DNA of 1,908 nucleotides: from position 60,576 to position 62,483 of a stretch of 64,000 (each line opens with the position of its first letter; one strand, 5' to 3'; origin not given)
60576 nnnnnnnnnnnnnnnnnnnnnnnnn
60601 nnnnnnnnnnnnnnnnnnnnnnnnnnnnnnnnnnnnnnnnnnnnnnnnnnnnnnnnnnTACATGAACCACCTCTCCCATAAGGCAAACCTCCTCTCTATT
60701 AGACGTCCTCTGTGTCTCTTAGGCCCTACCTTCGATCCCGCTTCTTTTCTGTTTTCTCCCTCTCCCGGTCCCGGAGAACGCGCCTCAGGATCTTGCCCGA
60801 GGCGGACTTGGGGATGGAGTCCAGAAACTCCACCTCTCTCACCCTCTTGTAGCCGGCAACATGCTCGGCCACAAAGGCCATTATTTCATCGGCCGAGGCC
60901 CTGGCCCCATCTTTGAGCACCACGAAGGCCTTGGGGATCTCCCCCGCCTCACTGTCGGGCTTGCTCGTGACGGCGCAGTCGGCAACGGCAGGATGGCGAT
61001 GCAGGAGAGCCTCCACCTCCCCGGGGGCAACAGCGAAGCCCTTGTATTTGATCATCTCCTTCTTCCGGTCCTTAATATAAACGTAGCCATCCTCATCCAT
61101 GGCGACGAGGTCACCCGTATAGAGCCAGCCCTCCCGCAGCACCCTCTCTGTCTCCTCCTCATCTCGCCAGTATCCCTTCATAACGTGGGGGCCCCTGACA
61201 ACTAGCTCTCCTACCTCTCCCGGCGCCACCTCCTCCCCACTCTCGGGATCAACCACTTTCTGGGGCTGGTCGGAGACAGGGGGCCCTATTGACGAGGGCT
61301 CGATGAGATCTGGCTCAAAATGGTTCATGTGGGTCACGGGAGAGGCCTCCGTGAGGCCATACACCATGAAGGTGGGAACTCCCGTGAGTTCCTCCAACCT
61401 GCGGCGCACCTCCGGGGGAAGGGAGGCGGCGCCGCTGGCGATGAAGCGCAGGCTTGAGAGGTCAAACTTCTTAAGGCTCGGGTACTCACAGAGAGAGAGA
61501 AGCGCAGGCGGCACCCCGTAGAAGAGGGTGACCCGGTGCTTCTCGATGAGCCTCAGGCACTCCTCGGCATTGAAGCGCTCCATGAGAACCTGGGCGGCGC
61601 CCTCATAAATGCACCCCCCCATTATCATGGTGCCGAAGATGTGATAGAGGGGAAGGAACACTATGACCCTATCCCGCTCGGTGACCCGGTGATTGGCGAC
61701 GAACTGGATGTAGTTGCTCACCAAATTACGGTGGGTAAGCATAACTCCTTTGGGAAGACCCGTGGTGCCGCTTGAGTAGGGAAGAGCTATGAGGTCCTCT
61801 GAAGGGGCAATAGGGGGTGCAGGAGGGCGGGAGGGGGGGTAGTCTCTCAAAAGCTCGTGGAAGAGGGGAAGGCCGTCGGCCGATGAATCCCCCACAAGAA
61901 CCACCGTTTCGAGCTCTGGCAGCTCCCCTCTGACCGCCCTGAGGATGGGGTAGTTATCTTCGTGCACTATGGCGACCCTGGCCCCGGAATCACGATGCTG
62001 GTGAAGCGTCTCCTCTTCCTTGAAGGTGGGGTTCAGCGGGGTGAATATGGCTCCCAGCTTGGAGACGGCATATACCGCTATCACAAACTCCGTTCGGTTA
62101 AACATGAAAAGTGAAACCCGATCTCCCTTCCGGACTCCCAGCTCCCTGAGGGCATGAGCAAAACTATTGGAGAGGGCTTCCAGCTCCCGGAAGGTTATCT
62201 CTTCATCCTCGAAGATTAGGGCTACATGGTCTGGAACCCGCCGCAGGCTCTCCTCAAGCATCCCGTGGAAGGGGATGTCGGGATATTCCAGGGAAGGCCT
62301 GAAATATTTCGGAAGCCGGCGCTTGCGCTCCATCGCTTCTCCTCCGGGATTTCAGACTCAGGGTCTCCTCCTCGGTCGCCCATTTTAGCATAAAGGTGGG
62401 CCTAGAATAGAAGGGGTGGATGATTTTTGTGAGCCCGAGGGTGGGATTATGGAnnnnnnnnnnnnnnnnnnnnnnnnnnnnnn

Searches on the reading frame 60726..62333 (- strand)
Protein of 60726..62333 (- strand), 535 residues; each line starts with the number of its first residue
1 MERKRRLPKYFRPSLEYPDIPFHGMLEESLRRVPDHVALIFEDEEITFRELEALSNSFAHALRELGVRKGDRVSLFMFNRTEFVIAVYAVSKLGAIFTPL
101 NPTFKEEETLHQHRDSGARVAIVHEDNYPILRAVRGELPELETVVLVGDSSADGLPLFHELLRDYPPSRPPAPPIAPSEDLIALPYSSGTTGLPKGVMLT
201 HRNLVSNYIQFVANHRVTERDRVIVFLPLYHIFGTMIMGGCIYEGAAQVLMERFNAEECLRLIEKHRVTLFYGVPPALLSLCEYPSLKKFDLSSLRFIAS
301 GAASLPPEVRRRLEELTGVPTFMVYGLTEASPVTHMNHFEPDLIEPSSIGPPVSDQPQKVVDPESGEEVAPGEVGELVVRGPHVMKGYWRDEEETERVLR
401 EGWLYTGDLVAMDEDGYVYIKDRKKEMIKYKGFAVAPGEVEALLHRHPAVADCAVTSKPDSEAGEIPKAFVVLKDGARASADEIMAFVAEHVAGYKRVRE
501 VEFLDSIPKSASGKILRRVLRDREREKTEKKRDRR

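Call 49: search_protein_families(library=pfam, proteins=[window:60726-62333:-], max_evalue=0.00001)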
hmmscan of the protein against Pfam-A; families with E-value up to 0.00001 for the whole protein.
window:60726-62333:- (535 aa): 2 families
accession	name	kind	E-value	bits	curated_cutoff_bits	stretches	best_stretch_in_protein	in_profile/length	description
PF00501.34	AMP-binding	-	4.3e-106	355.4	29.9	1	26-389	1-384/384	AMP-binding enzyme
PF13193.12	AMP-binding_C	-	2.8e-22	79.9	24.5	1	439-514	1-76/76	AMP-binding enzyme C-terminal domain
